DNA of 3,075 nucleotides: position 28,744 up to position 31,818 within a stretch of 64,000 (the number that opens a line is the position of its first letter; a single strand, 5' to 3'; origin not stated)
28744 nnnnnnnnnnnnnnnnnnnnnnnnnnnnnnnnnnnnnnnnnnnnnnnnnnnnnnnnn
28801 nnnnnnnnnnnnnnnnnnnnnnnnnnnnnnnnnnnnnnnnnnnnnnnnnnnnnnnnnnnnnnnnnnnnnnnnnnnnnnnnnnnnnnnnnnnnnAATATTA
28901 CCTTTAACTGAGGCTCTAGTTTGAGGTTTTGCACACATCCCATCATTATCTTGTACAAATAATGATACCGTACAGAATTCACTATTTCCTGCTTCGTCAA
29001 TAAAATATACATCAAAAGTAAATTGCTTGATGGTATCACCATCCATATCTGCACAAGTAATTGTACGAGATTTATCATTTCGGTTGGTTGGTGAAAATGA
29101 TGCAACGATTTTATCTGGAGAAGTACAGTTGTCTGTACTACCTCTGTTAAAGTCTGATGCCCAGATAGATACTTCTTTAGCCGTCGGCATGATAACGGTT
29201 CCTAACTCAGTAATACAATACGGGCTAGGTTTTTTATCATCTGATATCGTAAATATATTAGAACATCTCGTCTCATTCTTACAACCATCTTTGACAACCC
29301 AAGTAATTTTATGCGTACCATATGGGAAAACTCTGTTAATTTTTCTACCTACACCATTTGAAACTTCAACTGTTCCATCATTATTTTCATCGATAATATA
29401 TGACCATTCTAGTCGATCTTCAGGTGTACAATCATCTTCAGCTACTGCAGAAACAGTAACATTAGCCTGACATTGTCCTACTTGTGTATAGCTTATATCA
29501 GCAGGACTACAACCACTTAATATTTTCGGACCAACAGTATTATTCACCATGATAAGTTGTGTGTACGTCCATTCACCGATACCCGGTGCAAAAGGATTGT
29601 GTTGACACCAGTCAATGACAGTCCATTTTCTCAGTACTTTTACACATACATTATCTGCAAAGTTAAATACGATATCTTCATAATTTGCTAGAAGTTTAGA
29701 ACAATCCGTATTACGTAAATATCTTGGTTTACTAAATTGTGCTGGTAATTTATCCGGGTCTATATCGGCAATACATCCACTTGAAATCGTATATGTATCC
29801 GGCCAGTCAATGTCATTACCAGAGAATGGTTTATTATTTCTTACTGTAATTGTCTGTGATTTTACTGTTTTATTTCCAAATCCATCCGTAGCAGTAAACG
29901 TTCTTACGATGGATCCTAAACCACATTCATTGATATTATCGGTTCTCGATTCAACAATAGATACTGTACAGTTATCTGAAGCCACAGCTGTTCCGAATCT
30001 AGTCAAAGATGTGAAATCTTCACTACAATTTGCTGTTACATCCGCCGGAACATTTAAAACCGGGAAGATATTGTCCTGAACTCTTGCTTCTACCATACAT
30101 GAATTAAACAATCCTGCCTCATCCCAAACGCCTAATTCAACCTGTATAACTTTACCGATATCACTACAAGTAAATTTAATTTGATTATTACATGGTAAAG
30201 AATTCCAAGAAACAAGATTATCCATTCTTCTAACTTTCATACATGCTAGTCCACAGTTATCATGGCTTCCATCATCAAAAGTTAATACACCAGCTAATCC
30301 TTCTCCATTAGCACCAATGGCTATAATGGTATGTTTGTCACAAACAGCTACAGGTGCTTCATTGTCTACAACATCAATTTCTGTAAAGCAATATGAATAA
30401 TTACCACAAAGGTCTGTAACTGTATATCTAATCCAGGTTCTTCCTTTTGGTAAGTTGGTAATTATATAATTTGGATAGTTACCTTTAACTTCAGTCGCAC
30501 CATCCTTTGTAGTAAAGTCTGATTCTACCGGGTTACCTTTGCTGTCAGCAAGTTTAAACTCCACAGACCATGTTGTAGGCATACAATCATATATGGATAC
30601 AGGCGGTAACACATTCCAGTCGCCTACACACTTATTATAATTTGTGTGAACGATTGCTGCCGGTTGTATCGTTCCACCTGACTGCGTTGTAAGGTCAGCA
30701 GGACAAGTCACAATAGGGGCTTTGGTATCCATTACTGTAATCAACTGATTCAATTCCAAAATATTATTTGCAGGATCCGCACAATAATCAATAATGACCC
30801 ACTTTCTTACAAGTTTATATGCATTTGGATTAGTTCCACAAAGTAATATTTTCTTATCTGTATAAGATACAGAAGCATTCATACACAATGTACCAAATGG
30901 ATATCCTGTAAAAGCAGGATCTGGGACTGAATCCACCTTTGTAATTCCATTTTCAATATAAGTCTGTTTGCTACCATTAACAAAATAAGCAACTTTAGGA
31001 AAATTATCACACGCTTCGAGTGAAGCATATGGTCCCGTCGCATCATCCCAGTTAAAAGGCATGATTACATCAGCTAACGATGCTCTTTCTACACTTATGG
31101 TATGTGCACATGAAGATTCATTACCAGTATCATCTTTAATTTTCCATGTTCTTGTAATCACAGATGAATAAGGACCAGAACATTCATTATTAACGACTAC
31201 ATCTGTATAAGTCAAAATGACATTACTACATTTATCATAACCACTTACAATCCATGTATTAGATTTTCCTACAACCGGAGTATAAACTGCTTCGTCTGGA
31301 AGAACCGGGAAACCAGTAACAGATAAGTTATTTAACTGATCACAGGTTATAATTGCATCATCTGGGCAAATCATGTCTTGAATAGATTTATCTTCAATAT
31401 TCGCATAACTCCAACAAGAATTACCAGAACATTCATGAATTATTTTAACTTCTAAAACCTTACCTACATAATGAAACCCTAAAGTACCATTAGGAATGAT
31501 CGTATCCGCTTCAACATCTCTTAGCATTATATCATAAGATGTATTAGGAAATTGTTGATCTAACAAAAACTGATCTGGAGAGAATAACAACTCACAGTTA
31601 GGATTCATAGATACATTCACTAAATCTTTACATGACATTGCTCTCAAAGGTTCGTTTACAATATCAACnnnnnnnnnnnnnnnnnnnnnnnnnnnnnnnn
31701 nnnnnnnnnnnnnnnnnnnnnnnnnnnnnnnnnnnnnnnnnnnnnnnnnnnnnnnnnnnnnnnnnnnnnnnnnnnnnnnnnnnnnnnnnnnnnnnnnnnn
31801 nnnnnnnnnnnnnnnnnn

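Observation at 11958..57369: Four giant T9SS-cargo paralogues share one collinear Cys-rich chassis but carry unrelated N-terminal heads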

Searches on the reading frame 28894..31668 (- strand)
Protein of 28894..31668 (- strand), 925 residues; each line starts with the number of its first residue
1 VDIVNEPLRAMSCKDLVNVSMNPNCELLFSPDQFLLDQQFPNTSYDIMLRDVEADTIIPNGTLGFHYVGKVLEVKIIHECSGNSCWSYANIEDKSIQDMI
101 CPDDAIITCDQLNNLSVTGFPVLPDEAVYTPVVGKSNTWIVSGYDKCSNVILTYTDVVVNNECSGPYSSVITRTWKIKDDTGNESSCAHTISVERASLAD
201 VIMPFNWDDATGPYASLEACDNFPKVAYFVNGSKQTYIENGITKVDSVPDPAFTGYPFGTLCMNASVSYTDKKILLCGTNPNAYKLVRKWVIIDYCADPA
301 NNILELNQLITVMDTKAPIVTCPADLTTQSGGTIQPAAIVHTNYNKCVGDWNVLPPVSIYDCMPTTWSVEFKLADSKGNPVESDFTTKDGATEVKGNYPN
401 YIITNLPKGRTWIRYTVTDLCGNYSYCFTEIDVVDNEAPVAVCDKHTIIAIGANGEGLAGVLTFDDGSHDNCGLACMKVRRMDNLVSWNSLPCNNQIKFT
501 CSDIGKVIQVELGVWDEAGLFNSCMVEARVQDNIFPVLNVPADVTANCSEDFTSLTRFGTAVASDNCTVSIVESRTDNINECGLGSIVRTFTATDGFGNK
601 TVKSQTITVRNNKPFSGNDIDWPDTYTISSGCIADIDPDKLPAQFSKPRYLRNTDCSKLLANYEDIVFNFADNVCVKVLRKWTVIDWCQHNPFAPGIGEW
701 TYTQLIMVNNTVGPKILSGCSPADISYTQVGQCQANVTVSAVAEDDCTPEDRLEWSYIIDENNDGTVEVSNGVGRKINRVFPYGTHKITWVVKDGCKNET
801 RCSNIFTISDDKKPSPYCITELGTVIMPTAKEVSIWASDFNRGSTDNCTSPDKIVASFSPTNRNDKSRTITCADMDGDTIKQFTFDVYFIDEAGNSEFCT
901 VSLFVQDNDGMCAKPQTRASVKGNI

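Call 16: find_related_loci(query=A1, collection=genome_contigs, flank=10000)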
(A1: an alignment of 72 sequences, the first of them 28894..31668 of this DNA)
Query A1 (925 aa) in genome_contigs; peptide patterns used: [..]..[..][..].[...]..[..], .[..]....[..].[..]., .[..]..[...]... (x = any residue, [..] = any of these).
597 stretches matched a pattern (row limit reached: there are more); 444 encode a relative of the query (tblastn E <= 1e-3); the best 80 are kept; 80 distinct loci.
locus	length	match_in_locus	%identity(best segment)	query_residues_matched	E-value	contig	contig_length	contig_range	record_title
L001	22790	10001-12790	57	1-925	0e+0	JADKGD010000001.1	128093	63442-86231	MAG: Saprospiraceae bacterium isolate Ribe_18-Q3-R11-54_BATAC.261 tig00000056-33700-1314620, whole genome shotgun sequen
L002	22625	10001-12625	43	1-913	0e+0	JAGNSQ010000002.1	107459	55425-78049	MAG: Saprospiraceae bacterium isolate Go_SlAct_bin_393 Go_SlAct_440_length_107459_cov_16.875238, whole genome shotgun se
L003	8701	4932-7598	40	1-925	0e+0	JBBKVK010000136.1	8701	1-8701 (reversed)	MAG: Saprospiraceae bacterium isolate metabat_bins.80 k119_2784041, whole genome shotgun sequence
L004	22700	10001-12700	43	1-925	0e+0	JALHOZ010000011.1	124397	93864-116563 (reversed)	MAG: Saprospiraceae bacterium isolate bin.200 c_000000000949, whole genome shotgun sequence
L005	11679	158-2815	39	1-925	0e+0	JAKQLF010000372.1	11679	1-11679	MAG: Bacteroidota bacterium isolate USDV_maxbin.163 k141_354193, whole genome shotgun sequence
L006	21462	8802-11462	39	1-925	0e+0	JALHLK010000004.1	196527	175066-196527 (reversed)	MAG: Saprospiraceae bacterium isolate Bin_11_1 c_000000000431, whole genome shotgun sequence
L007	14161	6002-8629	40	10-925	0e+0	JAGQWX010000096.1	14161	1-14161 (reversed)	MAG: Saprospiraceae bacterium isolate HKST-UBA24 NODE_96_length_14161_cov_9.492900, whole genome shotgun sequence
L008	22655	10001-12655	41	1-925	0e+0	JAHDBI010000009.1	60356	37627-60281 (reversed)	MAG: Saprospiraceae bacterium isolate MAG-107 RZ_1371, whole genome shotgun sequence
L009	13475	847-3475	38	1-914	2e-162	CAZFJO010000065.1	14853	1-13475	MAG TPA_asm: uncultured Saprospiraceae bacterium isolate binchicken_co366_67 genome assembly, contig: NODE_2478_length_1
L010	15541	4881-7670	36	1-925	3e-170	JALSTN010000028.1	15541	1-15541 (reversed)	MAG: Saprospiraceae bacterium isolate 356-308_metabat2_scaf2bin.109 356-308_scaffold_1206_c2, whole genome shotgun seque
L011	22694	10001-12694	36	11-925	1e-161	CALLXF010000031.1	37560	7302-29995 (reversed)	MAG: uncultured Saprospiraceae bacterium isolate H3_Bin_METABAT__188_1 genome assembly, contig: c_000000610928, whole ge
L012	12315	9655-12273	37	11-912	4e-157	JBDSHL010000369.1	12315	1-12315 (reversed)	MAG: Saprospiraceae bacterium isolate cluster1_bin.275 k127_10322849, whole genome shotgun sequence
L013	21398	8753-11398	36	11-925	7e-156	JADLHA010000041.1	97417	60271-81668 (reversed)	MAG: Saprospiraceae bacterium isolate SJ462 c_000001420803, whole genome shotgun sequence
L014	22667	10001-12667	34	10-921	6e-150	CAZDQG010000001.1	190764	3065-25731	MAG TPA_asm: uncultured Saprospiraceae bacterium isolate SRP173033_co2_119 genome assembly, contig: NODE_19_length_19076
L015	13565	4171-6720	33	11-912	8e-148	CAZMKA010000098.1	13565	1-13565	MAG TPA_asm: uncultured Saprospiraceae bacterium isolate SRP268394_co1_13 genome assembly, contig: NODE_7388_length_1356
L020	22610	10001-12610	32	11-925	1e-138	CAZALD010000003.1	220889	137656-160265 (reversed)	MAG TPA_asm: uncultured Saprospiraceae bacterium isolate SRP237561_co1_399 genome assembly, contig: NODE_54_length_22088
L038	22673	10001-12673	32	13-917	7e-117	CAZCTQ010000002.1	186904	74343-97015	MAG TPA_asm: uncultured Aureispira sp. isolate binchicken_co351_87 genome assembly, contig: NODE_48_length_186904_cov_14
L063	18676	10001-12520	30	17-912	3e-97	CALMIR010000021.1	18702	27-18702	MAG TPA_asm: uncultured Saprospirales bacterium isolate SRR2107183_bin.93_CONCOCT_v1.1_MAG genome assembly, contig: ERZ7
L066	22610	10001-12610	29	17-925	1e-95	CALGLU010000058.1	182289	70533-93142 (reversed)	MAG: uncultured Saprospiraceae bacterium isolate H3_Bin_METABAT__97_1_1 genome assembly, contig: c_000000338022, whole g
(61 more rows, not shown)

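Call 23: search_solved_structures(query=A1, max_evalue=1)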
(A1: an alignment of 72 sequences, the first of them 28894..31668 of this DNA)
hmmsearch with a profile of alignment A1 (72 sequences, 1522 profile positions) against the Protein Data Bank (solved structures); distinct sequences matched with E-value up to 1: 23.
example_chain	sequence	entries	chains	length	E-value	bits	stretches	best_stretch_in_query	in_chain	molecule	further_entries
3l8q_A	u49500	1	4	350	4.3e-05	24.5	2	1293-1348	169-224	Cellulosomal scaffoldin adaptor protein B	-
4uyp_B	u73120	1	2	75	0.00027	21.9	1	1176-1230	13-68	Cellulosomal scaffoldin adaptor protein B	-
4uyq_B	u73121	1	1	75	0.00058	20.8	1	1176-1230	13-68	Cellulosomal scaffoldin adaptor protein B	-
8zvk_A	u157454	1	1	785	0.00064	20.7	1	1176-1230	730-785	AaBgIC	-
2kpn_A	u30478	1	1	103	0.0013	19.6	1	725-809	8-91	Bacillolysin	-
2vn5_B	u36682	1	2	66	0.028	15.2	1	1204-1233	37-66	ENDOGLUCANASE A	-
9c7v_B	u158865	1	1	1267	0.037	14.8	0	1123-1175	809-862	BOS complex subunit NOMO2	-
4u3s_A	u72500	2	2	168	0.048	14.4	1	1298-1348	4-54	Cellulosomal scaffoldin adaptor protein B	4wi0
5g5d_A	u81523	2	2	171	0.056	14.2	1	1298-1344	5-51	CELLULOSOME ANCHORING PROTEIN COHESIN REGION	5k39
2xdh_A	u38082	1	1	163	0.058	14.2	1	1302-1401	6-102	COHESIN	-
3ul4_B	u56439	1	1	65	0.062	14.1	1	1174-1226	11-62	Cellulosome enzyme, dockerin type I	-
5nrk_B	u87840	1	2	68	0.13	13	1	1176-1231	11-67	DocCel5: Type I dockerin repeat domain from A. cellulolyticus family 5 endoglucanase WP_01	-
3fnk_A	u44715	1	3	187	0.13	13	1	1297-1349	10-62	Cellulosomal scaffoldin adaptor protein B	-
5nrm_B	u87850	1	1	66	0.14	12.9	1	1176-1230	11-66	DocCel5: Type I dockerin repeat domain from A. cellulolyticus family 5 endoglucanase WP_01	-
4dh2_B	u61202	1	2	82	0.15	12.8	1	1174-1234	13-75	Dockerin type 1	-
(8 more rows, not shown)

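Call 28: predict_structure(alignment_id=A1)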
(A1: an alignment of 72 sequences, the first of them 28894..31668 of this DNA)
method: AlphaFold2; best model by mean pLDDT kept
length: 925 residues; sequences in the alignment: 72
mean_pLDDT: 85.0   pTM: 0.42
mean pLDDT of the five models: 85.0, 84.0, 83.8, 82.4, 81.3
residues with pLDDT >= 90: 248; 70-90: 633; 50-70: 29; < 50: 15
segments of 3 or more residues with pLDDT < 50: 1-3, 915-925
pLDDT, mean of each block of 10 residues (from residue 1): 66 88 80 87 88 82 76 89 90 86 87 86 89 91 85 88 74 92 91 84 91 90 92 89 92 89 85 89 93 86 93 88 61 74 88 81 86 85 90 90 92 90 87 89 87 83 90 90 90 91 85 90 90 80 85 82 80 84 84 81 87 83 85 79 87 80 84 76 87 81 86 84 85 85 83 87 84 87 89 85 87 86 83 88 83 87 89 84 90 87 82 52 38
secondary structure, 60 per line:
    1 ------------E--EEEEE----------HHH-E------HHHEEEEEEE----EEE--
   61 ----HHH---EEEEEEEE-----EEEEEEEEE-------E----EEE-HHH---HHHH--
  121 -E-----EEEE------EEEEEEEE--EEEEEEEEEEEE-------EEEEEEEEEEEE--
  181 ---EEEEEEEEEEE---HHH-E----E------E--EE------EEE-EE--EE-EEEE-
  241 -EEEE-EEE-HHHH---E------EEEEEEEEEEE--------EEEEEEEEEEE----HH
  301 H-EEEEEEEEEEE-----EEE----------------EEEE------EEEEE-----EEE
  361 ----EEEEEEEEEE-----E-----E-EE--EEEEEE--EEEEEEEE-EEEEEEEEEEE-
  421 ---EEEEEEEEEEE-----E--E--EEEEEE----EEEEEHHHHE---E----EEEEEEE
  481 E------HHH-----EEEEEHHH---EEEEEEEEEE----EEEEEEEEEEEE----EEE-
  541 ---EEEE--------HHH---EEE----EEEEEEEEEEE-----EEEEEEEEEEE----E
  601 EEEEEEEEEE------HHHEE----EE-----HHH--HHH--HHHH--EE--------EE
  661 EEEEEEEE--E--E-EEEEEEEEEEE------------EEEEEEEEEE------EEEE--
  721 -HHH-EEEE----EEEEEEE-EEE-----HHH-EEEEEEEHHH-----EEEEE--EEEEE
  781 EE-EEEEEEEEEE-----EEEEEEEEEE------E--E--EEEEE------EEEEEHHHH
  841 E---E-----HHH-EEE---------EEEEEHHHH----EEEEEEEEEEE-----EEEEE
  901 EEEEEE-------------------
elements in order (helices of 4 or more, strands of 3 or more residues): E16-20 E45-51 E56-58 E71-78 E84-92 E105-107 H115-118 E128-131 E138-145 E148-159 E167-178 E184-194 E225-227 E236-239 E242-245 E247-249 H251-254 E265-275 E284-294 E303-313 E319-321 E338-341 E348-352 E358-360 E365-374 E392-397 E400-407 E409-419 E424-434 E446-451 E456-460 H461-464 E474-481 E496-500 E507-516 E521-532 E537-539 E544-547 E562-564 E569-579 E585-595 E600-610 H643-646 E659-668 E676-686 E699-708 E715-718 E726-729 E734-740 E742-744 E754-760 E769-773 E776-782 E784-793 E799-808 E821-825 E832-836 H837-840 E855-857 E867-871 H872-875 E880-890 E896-906

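Call 30: fold_search(model_id=the predicted structure, library=pdb)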
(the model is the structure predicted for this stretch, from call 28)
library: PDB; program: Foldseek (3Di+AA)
matches with E <= 10: 1788; with E <= 0.001: 424
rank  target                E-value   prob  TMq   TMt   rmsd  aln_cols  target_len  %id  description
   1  7r5k_10               3.1e-16  1.00  0.12  0.07  45.7      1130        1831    9  Human nuclear pore complex (constricted) (released 2022-06-22)
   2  9flp_A                1.2e-15  1.00  0.15  0.16  80.7      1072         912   10  CryoEM structure of the neck (1403-2314) in the grappling hook protein A (GhpA) in the bacterium Aureispira sp. CCB-QB (released 2024-10-16)
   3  9hcj_10               2.0e-15  1.00  0.13  0.08  46.9      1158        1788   10  D. discoideum nuclear pore complex (released 2024-12-25)
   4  9ba4_A                3.6e-15  1.00  0.10  0.10  51.9      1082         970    9  Full-length cross-linked Contactin 2 (CNTN2) (released 2024-07-17)
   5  8k53_A                5.0e-14  1.00  0.15  0.17  38.9      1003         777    8  Structure of the Dimeric Human CNTN2 Ig 1-6-FNIII 1-2 Domain in an Asymmetric State (released 2023-12-06)
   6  6iaa_A                2.1e-13  1.00  0.21  0.24  33.1       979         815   10  hRobo2 ectodomain (released 2019-03-13)
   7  9ba5_A                2.1e-13  1.00  0.13  0.18  44.2       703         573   12  Cross-linked Contactin 2 Ig1-Ig6 (released 2024-07-17)
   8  5iry_A                2.8e-13  1.00  0.14  0.21  40.3       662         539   12  Crystal structure of human Desmocollin-1 ectodomain (released 2016-06-22)
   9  8k3j_A                2.8e-13  1.00  0.13  0.19  43.9       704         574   11  Structure of human CNTN2 immunoglobulin domains 1-6 homo-dimer (released 2024-07-17)
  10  8k53_B                6.8e-13  1.00  0.12  0.17  43.8       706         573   11  Structure of the Dimeric Human CNTN2 Ig 1-6-FNIII 1-2 Domain in an Asymmetric State (released 2023-12-06)
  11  6e6b_A                7.8e-13  1.00  0.15  0.20  35.5       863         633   10  Crystal structure of the Protocadherin GammaB4 extracellular domain (released 2019-04-10)
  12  8a0y_A                8.6e-13  1.00  0.13  0.20  47.8       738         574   13  Crystal structure of mouse contactin 2 immunoglobulin domains (released 2023-11-01)
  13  7a7d_a                1.0e-12  1.00  0.14  0.21  41.7       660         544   10  Cadherin fit into cryo-ET map (released 2020-12-23)
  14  9fly_A                1.0e-12  1.00  0.15  0.15  64.9      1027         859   10  CryoEM structure of the base (4151-5009) in the grappling hook protein A (GhpA) in the bacterium Aureispira sp. CCB-QB (released 2024-10-16)
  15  7ok5_A                1.1e-12  1.00  0.13  0.19  50.5       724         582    9  Crystal structure of mouse neurofascin 155 immunoglobulin domains (released 2022-12-14)
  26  8q6t_I                2.1e-11  1.00  0.20  0.18  63.0      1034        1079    9  Helical reconstruction of the relaxed thick filament from FIB milled left ventricular mouse myofibrils (released 2023-11-01)
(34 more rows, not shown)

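Call 45: search_protein_families(library=ncbifam, proteins=[L020:14199-17309:+, L020:17299-18345:+, L063:1123-7635:+, L063:294-1079:+, L066:14039-18637:+], max_evalue=0.001)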
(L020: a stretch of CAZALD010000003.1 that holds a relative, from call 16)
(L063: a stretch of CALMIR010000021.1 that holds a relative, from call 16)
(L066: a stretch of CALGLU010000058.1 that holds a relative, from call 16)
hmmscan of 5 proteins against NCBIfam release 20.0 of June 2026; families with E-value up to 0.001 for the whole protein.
L020:14199-17309:+ (1036 aa): 2 families
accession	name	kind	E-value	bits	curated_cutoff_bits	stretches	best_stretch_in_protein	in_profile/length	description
TIGR04131.1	Bac_Flav_CTERM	domain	1.8e-09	37.6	35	1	954-1035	7-84/85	T9SS type B sorting domain-containing protein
TIGR04183.1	Por_Secre_tail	domain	0.00016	21.6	23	0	736-764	35-63/72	T9SS type A sorting domain-containing protein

L020:17299-18345:+ (348 aa): 1 family
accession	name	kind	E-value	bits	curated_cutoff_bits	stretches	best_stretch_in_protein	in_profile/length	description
TIGR03519.1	T9SS_PorP_fam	subfamily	1.8e-52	178.6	90.55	1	14-323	1-291/292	PorP/SprF family type IX secretion system membrane protein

L063:1123-7635:+ (2170 aa): 3 families
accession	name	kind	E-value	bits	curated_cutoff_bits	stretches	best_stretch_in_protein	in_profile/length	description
TIGR04183.1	Por_Secre_tail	domain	1.3e-12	47.5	23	0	1647-1683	8-42/72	T9SS type A sorting domain-containing protein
TIGR04131.1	Bac_Flav_CTERM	domain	4.1e-12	46.1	35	1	2085-2166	7-83/85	T9SS type B sorting domain-containing protein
TIGR02274.1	dCTP_deam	equivalog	1.9e-08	34.2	92.8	0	968-1001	121-154/180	dCTP deaminase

L063:294-1079:+ (261 aa): 1 family
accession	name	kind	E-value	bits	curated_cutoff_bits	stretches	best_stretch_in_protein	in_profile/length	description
TIGR04183.1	Por_Secre_tail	domain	5.9e-08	32.6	23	1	185-260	3-71/72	T9SS type A sorting domain-containing protein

L066:14039-18637:+ (1532 aa): 2 families
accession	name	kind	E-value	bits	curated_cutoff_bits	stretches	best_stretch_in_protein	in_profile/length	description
TIGR04131.1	Bac_Flav_CTERM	domain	5e-09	36.2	35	1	1445-1511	7-70/85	T9SS type B sorting domain-containing protein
TIGR04183.1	Por_Secre_tail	domain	8.7e-05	22.4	23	0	1457-1517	9-67/72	T9SS type A sorting domain-containing protein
